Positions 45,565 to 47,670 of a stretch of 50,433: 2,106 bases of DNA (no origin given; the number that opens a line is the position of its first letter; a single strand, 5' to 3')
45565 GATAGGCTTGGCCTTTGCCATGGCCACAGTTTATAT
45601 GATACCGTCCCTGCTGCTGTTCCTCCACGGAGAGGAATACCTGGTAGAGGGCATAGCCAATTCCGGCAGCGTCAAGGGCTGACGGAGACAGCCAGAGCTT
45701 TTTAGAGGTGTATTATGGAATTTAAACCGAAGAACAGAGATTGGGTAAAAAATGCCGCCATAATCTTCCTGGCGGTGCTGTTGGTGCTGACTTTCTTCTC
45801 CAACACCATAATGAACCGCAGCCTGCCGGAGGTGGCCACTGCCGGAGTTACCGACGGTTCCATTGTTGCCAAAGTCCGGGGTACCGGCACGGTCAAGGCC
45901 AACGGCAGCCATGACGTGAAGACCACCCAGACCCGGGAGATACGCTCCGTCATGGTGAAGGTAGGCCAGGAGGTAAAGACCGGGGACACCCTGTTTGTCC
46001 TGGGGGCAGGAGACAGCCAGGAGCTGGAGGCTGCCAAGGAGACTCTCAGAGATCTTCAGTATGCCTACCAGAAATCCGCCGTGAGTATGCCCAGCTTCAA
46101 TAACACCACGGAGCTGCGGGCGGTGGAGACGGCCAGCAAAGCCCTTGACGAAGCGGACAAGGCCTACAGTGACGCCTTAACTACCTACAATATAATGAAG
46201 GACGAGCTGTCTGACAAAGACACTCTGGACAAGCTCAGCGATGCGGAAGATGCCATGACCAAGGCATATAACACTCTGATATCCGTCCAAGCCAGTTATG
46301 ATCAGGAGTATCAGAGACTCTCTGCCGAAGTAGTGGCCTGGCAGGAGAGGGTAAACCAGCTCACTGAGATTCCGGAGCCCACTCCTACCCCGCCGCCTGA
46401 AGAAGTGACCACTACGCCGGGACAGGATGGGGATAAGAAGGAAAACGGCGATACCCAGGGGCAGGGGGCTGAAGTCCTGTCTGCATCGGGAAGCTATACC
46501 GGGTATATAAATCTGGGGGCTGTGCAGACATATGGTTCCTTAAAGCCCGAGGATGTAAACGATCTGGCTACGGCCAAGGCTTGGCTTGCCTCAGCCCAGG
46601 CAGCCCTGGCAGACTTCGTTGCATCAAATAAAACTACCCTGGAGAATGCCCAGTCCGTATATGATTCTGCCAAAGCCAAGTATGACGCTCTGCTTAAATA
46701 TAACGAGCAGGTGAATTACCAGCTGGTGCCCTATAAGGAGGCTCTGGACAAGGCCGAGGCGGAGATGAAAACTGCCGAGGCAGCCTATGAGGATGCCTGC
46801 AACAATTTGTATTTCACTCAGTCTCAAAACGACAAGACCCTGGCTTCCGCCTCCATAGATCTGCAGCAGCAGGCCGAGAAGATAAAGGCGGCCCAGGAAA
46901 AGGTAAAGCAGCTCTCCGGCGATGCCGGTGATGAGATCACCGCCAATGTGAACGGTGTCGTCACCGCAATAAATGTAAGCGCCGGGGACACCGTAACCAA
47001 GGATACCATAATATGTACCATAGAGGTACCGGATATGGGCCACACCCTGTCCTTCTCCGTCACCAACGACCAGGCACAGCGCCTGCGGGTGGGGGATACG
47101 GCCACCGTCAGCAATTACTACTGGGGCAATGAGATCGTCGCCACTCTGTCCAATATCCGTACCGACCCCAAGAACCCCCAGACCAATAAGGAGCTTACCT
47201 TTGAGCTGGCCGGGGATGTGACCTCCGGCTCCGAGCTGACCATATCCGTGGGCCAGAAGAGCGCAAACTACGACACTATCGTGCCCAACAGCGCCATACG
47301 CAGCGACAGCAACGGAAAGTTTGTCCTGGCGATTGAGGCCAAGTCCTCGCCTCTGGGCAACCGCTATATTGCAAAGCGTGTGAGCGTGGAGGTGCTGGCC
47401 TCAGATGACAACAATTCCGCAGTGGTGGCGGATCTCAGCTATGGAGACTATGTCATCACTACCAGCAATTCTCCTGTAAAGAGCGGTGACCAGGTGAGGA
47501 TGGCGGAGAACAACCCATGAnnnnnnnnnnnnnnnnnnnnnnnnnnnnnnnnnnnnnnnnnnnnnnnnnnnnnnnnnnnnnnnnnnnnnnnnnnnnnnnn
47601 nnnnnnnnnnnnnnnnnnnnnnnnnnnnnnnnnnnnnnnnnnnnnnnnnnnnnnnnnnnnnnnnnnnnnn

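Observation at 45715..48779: Exporter-type adaptor and a stripped-down MacB periplasmic domain translationally coupled to importer permeases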

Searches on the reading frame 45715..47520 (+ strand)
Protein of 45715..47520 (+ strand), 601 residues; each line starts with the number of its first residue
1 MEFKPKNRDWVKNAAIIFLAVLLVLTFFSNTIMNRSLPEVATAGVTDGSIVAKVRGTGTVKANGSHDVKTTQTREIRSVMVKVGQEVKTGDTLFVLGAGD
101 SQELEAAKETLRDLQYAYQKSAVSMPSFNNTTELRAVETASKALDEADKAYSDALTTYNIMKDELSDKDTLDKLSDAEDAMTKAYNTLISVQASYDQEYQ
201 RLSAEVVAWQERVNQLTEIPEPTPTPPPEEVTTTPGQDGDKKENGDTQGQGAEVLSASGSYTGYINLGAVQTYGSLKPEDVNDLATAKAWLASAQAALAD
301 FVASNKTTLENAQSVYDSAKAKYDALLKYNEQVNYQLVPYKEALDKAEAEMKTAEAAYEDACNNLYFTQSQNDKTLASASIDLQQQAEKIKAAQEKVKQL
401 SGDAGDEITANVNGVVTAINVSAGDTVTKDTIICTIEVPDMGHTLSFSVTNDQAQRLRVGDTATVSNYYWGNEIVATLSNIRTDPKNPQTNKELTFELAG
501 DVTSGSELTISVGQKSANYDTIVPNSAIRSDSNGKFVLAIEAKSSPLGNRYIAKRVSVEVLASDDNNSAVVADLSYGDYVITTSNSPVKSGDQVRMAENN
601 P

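Call 3: search_protein_families(library=pfam, proteins=[window:45715-47520:+], max_evalue=1)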
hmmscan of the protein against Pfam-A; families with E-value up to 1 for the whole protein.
window:45715-47520:+ (601 aa): 6 families
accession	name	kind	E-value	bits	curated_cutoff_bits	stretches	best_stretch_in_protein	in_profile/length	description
PF13533.13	Biotin_lipoyl_2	-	1.1e-10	41.5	29.8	2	407-437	2-32/32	Biotin-lipoyl like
PF13437.12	HlyD_3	-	4.7e-09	37.4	22.2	1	408-501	2-96/106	HlyD family secretion protein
PF00364.28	Biotin_lipoyl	-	3.2e-07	30.5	22.1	2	407-436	44-73/73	Biotin-requiring enzyme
PF16576.10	HlyD_D23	-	1.1e-06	28.6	30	2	398-474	101-177/214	Barrel-sandwich domain of CusB or HlyD membrane-fusion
PF07831.19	PYNP_C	-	0.0014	18.7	27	1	79-112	36-69/75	Pyrimidine nucleoside phosphorylase C-terminal domain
PF13476.12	AAA_23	-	0.18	12.8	27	0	309-401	106-197/201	AAA domain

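Call 4: search_protein_families(library=ncbifam, proteins=[window:45715-47520:+], max_evalue=1)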
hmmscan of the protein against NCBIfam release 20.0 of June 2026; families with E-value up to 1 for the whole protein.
window:45715-47520:+ (601 aa): 22 families
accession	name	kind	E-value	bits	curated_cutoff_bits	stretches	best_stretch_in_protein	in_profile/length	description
TIGR01730.1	RND_mfp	subfamily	6.8e-26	91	94.9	2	339-596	68-321/322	efflux RND transporter periplasmic adaptor subunit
TIGR00999.1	8a0102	subfamily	2.4e-13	49.8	319.3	1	331-584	16-266/271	CzcB/NccB family metal efflux transporter periplasmic adaptor subunit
TIGR03794.1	NHLM_micro_HlyD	equivalog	3.2e-11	42.8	156.2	2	294-441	147-289/421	NHLP bacteriocin system secretion protein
NF047903.1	MmDecMmdC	equivalog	4.2e-07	30.4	200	2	52-103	51-101/132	methylmalonyl-CoA decarboxylase subunit gamma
NF008606.0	PRK11578.1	equivalog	1.1e-06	28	342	1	9-122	5-119/371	macrolide transporter subunit MacA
TIGR01108.1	oadA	equivalog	1.8e-06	26.7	756.5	2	337-446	443-558/582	sodium-extruding oxaloacetate decarboxylase subunit alpha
NF006761.0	PRK09282.1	domain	2.1e-06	26.5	402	2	346-446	464-562/591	pyruvate carboxylase subunit B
TIGR01843.1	type_I_hlyD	subfamily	1.4e-05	24.3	208.65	2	53-212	30-179/422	HlyD family type I secretion periplasmic adaptor subunit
TIGR01348.1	PDHac_trf_long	equivalog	3.9e-05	22.4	552.1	2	317-440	113-232/587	dihydrolipoyllysine-residue acetyltransferase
NF004547.1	PRK05889.1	equivalog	0.00017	21.7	75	2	73-96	10-33/71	biotin/lipoyl-binding carrier protein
NF010643.0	PRK14040.1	subfamily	0.00029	19.5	892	1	332-446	456-567/595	oxaloacetate decarboxylase subunit alpha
NF004173.0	PRK05641.1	equivalog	0.00038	21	199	1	51-99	70-118/153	putative acetyl-CoA carboxylase biotin carboxyl carrier protein subunit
NF009554.0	PRK12999.1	equivalog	0.00038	18.4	965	1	375-447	1047-1119/1147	pyruvate carboxylase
TIGR02168.1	SMC_prok_B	equivalog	0.01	13.6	567.35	2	101-300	832-1023/1181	chromosome segregation protein SMC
NF009419.0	PRK12784.1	equivalog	0.016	15.3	135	0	72-95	50-72/84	hypothetical protein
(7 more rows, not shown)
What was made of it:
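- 45715..47520 (+): Membrane-fusion (periplasmic adaptor) protein, 601 aa. It has an N-terminal TM, a split lipoyl domain, a hairpin with arms of about 117 aa, a disordered Pro/Thr-rich tip at 218-283, a beta-barrel and a YknX_C-type membrane-proximal domain. Pfam and NCBIfam (calls 3, 4).
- On Membrane-fusion / periplasmic adaptor protein (HlyD, MacA, YknX): RND_mfp is 91 against 94.9 (call 4).
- Checked: It scores 91 bits on NCBIfam RND_mfp, against a cut-off of 94.9 (call 4).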

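Call 31: search_solved_structures(query=window:45715-47520:+, max_evalue=0.1)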
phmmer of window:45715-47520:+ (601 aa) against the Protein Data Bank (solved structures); distinct sequences matched with E-value up to 0.1: 4.
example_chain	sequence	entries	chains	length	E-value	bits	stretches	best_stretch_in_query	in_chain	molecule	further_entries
9qgy_G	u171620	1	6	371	0.0075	18.2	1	6-166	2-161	Macrolide export protein MacA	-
20yy_D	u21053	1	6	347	0.021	16.7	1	332-597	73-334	Multidrug efflux RND transporter periplasmic adaptor subunit MexJ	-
5nik_D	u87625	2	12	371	0.023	16.6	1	6-157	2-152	Macrolide export protein MacA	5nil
9yx0_D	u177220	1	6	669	0.097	14.6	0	393-465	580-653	biotin carboxylase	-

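Call 34: find_homologous_proteins(query=window:45715-47520:+, max_evalue=0.001)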
Query window:45715-47520:+ (601 aa): 7132 proteins with E <= 0.001 among 8000 candidates; the best 120 are listed.
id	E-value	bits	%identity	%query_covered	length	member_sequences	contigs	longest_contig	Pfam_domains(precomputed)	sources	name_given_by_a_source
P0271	0.0e+0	1289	100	100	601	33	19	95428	PF25973.1,PF25984.1,PF00364.29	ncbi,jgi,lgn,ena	-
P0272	0.0e+0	1194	93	100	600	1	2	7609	PF25973.1,PF00364.29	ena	-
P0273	0.0e+0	1182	92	100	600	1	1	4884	PF25973.1,PF00364.29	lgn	-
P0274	0.0e+0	1175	92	100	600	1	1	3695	PF25973.1,PF00364.29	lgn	-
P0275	0.0e+0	1167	92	100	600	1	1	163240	PF25973.1,PF00364.29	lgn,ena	-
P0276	0.0e+0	1166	91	100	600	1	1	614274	PF25973.1,PF00364.29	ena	-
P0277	0.0e+0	1160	91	100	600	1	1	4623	PF25973.1,PF00364.29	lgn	-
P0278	0.0e+0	1062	84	100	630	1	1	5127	PF25973.1,PF00364.29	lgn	-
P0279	0.0e+0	1052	82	100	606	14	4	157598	PF25973.1,PF25984.1,PF25989.1,PF00364.29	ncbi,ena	-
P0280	0.0e+0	1041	81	100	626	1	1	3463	PF25973.1,PF25984.1,PF00364.29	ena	-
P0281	0.0e+0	1038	80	100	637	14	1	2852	PF25973.1,PF25984.1,PF00364.29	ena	-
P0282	0.0e+0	1036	81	100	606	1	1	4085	PF25973.1,PF25984.1,PF25989.1,PF00364.29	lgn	-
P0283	0.0e+0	1032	81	100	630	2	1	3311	PF25973.1,PF00364.29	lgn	-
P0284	0.0e+0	1032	81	100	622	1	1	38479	PF25973.1,PF25984.1,PF00364.29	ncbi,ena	-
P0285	0.0e+0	1027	81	100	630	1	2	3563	PF25973.1,PF00364.29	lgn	-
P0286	0.0e+0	1027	80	100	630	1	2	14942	PF25973.1,PF00364.29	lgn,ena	-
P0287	0.0e+0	1027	81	100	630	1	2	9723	PF25973.1,PF00364.29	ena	-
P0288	0.0e+0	1026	80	100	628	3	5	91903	PF25973.1,PF00364.29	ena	-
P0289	0.0e+0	1025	80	100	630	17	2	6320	PF25973.1,PF00364.29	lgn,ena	-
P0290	0.0e+0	1024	80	100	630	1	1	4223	PF25973.1,PF00364.29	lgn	-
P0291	0.0e+0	1023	80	100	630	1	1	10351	PF25973.1,PF00364.29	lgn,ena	-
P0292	0.0e+0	1023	80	100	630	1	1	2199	PF25973.1,PF00364.29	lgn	-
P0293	0.0e+0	1023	80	100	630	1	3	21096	PF25973.1,PF00364.29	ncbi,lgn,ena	-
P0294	0.0e+0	1022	80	100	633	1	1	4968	PF25973.1,PF25984.1,PF00364.29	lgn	-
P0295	0.0e+0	1022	80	100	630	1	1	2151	PF25973.1,PF00364.29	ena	-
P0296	0.0e+0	1020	80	100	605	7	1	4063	PF25973.1,PF25984.1,PF25989.1,PF00364.29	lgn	-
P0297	0.0e+0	1020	79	100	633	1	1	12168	PF25973.1,PF25984.1,PF00364.29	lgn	-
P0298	0.0e+0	1018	79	100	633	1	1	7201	PF25973.1,PF00364.29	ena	-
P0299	0.0e+0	1016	79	100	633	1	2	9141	PF25973.1,PF25984.1,PF00364.29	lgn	-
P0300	0.0e+0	1016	79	100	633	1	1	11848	PF25973.1,PF00364.29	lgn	-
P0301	0.0e+0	1015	79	100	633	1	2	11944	PF25973.1,PF00364.29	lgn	-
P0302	0.0e+0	1014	79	100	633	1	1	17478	PF25973.1,PF25984.1,PF00364.29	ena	-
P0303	6.2e-284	961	76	100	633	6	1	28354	PF25973.1,PF25984.1,PF00364.29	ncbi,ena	-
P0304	5.5e-283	958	73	100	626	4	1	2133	PF25973.1,PF00364.29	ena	-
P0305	1.0e-282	957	74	100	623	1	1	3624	PF25973.1,PF25984.1,PF00364.29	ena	-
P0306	1.7e-282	956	74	100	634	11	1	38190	PF25973.1,PF00364.29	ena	-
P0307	7.2e-282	954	74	100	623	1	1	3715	PF25973.1,PF25984.1,PF00364.29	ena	-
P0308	8.5e-282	954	74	100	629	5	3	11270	PF25973.1,PF25984.1,PF00364.29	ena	-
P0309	1.6e-280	949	72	100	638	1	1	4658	PF25973.1,PF00364.29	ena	-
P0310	8.8e-279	944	71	100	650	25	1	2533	PF25973.1,PF00364.29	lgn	-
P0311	2.2e-278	942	72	100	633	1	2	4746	PF25973.1,PF25984.1,PF00364.29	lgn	-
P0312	1.3e-276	937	74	100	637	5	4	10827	PF25973.1,PF25984.1,PF00364.29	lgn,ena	-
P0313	2.0e-276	936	73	100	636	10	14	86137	PF25973.1,PF00364.29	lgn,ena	-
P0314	2.0e-269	913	73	100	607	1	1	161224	PF25973.1,PF25984.1,PF00364.29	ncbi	ncbi:MAG: HlyD family efflux transporter periplasmic adaptor subunit [Candidatus Limivicinus sp.]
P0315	4.2e-269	912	75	100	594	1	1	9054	PF25973.1,PF25989.1,PF00364.29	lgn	-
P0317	1.1e-264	897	73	100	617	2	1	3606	PF25973.1,PF25989.1,PF00364.29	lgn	-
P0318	1.3e-264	897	72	100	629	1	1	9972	PF25973.1,PF25984.1,PF00364.29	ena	-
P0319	6.9e-264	895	72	100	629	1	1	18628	PF25973.1,PF25984.1,PF00364.29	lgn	-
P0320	1.2e-261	887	72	100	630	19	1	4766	PF25973.1,PF25984.1,PF00364.29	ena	-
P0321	3.8e-259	879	70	100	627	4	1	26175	PF25973.1,PF25984.1,PF00364.29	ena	-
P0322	3.0e-257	873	69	100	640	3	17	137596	PF25973.1,PF00364.29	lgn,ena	-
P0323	5.4e-250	849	67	100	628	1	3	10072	PF25973.1,PF25984.1,PF00364.29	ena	-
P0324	2.5e-248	843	67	100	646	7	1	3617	PF25973.1,PF25984.1,PF00364.29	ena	-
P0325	1.7e-247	840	63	100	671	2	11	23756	PF25973.1,PF00364.29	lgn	-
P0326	2.2e-247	840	66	100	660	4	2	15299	PF25973.1,PF25984.1,PF00364.29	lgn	-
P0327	7.7e-247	838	66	100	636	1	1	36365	PF25973.1,PF00364.29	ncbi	ncbi:MAG: HlyD family efflux transporter periplasmic adaptor subunit [Candidatus Limivicinus sp.]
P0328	3.8e-245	833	63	100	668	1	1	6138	PF25973.1,PF00364.29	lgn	-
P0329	3.1e-244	830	65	100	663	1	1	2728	PF25973.1,PF00364.29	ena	-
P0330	2.0e-243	827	65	100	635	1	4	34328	PF25973.1,PF00364.29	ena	-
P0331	1.7e-242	824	65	100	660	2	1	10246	PF25973.1,PF25984.1,PF00364.29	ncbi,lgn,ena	-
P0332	1.1e-241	821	65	100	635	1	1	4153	PF25973.1,PF25984.1,PF00364.29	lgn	-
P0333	1.9e-241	821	65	100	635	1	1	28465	PF25973.1,PF00364.29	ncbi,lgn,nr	ncbi:MAG: HlyD family efflux transporter periplasmic adaptor subunit [Candidatus Limivicinus sp.]|nr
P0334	2.4e-241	820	65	100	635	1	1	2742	PF25973.1,PF25984.1,PF00364.29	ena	-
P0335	1.5e-240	818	66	100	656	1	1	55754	PF25973.1,PF25984.1,PF00364.29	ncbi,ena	-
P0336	1.5e-239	814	66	100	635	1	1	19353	PF25973.1,PF00364.29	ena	-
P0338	1.6e-234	798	65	100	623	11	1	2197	PF25973.1,PF00364.29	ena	-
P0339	3.5e-233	793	65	100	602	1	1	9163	PF25973.1,PF00364.29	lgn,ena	-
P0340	5.6e-233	793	62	100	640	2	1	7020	PF25973.1,PF25984.1,PF25989.1,PF00364.29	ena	-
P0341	4.2e-232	790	62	100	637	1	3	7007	PF25973.1,PF25984.1,PF25989.1,PF00364.29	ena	-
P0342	1.4e-231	788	62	100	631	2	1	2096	PF25973.1,PF25984.1,PF25989.1,PF00364.29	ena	-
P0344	1.6e-231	788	62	100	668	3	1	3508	PF25973.1,PF00364.29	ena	-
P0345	2.5e-231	787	62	100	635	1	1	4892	PF25973.1,PF25984.1,PF25989.1,PF00364.29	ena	-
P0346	5.9e-231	786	64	100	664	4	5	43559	PF25973.1,PF25984.1,PF00364.29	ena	-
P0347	2.0e-230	784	67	100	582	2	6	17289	PF25973.1,PF00364.29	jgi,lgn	jgi:multidrug resistance efflux pump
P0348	5.7e-230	783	59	100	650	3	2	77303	PF25973.1,PF25989.1,PF00364.29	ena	-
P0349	5.8e-229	779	61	100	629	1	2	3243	PF25973.1,PF25989.1,PF00364.29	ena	-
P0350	6.0e-229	779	62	100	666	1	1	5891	PF25973.1,PF00364.29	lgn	-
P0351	9.0e-228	775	66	59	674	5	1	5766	PF25973.1,PF25984.1,PF00364.29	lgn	-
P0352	1.6e-227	775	59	100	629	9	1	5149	PF25973.1,PF25984.1,PF25989.1,PF00364.29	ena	-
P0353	2.5e-226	771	61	100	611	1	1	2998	PF25973.1,PF25989.1,PF00364.29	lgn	-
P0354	1.3e-224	765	60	100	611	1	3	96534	PF25973.1,PF00364.29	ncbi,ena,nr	ncbi:MAG: HlyD family efflux transporter periplasmic adaptor subunit [Oscillospiraceae bacterium]|nr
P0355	7.4e-224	762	77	79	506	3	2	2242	PF25989.1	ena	-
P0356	4.5e-223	760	64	100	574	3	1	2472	PF25973.1,PF25989.1,PF00364.29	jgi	-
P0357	5.0e-220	750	72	51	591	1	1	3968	PF25973.1,PF00364.29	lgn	-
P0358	2.6e-219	747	60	100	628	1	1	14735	PF25973.1,PF25984.1,PF25989.1,PF00364.29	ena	-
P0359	3.4e-219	747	62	99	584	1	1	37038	PF25973.1,PF25984.1,PF00364.29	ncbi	-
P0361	2.6e-216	738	60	100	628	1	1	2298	PF25973.1,PF00364.29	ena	-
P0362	4.5e-214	730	61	99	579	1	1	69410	PF25973.1,PF25989.1,PF00364.29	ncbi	-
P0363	2.1e-213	728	71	50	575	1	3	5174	PF25973.1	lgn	-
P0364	2.0e-200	685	58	100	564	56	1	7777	PF25989.1,PF00364.29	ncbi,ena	-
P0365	1.2e-195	669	55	100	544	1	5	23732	PF25973.1,PF00364.29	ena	-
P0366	3.3e-195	668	55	100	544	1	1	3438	PF25973.1,PF25989.1,PF00364.29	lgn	-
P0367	3.8e-195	668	55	100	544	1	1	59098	PF25973.1,PF00364.29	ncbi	-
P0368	4.3e-195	668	55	100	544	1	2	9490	PF25973.1,PF00364.29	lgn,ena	-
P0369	5.5e-195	667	55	100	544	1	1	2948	PF25973.1,PF00364.29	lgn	-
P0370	9.2e-195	666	55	100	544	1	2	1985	PF25973.1,PF00364.29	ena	-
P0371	2.2e-194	665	55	100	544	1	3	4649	PF25973.1,PF00364.29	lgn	-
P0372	2.5e-194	665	55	100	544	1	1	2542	PF25973.1,PF00364.29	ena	-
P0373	2.9e-194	665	55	100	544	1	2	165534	PF25973.1,PF00364.29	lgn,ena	-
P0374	2.9e-194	665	55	100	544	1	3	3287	PF25973.1,PF00364.29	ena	-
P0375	4.2e-194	664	55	100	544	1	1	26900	PF25973.1,PF00364.29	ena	-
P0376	5.2e-194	664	55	100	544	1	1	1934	PF25973.1,PF25989.1,PF00364.29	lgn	-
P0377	9.0e-194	663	55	100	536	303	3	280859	PF25973.1,PF25989.1,PF00364.29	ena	-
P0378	1.5e-193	662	55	100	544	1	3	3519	PF25973.1,PF25989.1,PF00364.29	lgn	-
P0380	2.2e-193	662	55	100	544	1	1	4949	PF25973.1,PF00364.29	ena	-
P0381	2.5e-192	658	55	100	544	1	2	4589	PF25973.1,PF00364.29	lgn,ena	-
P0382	6.7e-192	657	55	100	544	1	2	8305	PF25973.1,PF25989.1,PF00364.29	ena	-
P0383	9.5e-192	657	70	49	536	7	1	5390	PF25989.1,PF00364.29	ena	-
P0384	1.1e-191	656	55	100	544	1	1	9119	PF25973.1,PF25989.1,PF00364.29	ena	-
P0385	5.7e-191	654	55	100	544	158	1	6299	PF25973.1,PF00364.29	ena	-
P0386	7.6e-189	647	71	48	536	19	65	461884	PF25973.1,PF25984.1,PF25989.1,PF00364.29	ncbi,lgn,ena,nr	ncbi:MAG: HlyD family efflux transporter periplasmic adaptor subunit [Candidatus Limivicinus sp.]|nr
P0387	2.3e-178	612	52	100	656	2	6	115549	PF25973.1,PF25984.1,PF00364.29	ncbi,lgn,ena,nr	ncbi:MAG: HlyD family efflux transporter periplasmic adaptor subunit [Oscillospiraceae bacterium]|nr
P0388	3.2e-177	609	55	100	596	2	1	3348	PF25973.1,PF25989.1,PF00364.29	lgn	-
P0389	4.9e-177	608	54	100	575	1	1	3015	PF25973.1,PF25984.1,PF25989.1,PF00364.29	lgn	-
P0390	8.4e-176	604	52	100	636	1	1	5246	PF25973.1,PF25989.1,PF00364.29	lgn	-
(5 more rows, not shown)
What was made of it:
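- On Membrane-fusion / periplasmic adaptor protein (HlyD, MacA, YknX): Homologues carry PF25973, PF25984 and PF25989 (call 34).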

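Call 48: predict_structure(alignment_id=A2)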
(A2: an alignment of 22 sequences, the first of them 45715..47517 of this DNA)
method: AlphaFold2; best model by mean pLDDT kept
length: 601 residues; sequences in the alignment: 22
mean_pLDDT: 63.4   pTM: 0.35
mean pLDDT of the five models: 63.4, 62.0, 56.8, 53.7, 52.0
residues with pLDDT >= 90: 156; 70-90: 103; 50-70: 112; < 50: 230
segments of 3 or more residues with pLDDT < 50: 1-8, 30-70, 220-264, 266-274, 438-449, 464-473, 501-601
pLDDT, mean of each block of 10 residues (from residue 1): 41 62 55 34 24 24 38 65 71 70 84 93 90 96 98 95 78 87 92 91 91 80 41 40 34 32 43 62 88 91 89 92 87 85 95 98 96 93 93 86 67 66 58 54 41 57 45 54 57 55 39 29 26 34 36 36 35 34 43 39 35
secondary structure, 60 per line:
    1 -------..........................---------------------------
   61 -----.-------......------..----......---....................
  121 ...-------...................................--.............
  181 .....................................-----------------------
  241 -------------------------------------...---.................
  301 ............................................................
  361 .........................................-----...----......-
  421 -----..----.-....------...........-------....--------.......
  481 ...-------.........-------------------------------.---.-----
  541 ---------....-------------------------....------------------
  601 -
elements in order: H8-33 E74-79 E92-97 H101-123 H131-165 H168-217 H284-401 E407-409 E414-419 E434-437 E444-450 H451-454 E462-465 E474-483 E491-499 E550-553 E579-582
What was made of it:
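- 45715..47520 (+): The AF2 model has helices 101-217 and 284-401 (call 48).
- On Membrane-fusion / periplasmic adaptor protein (HlyD, MacA, YknX): The model has a hairpin at 101-217 and 284-401 (call 48). Only monomer models could be made (call 48).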
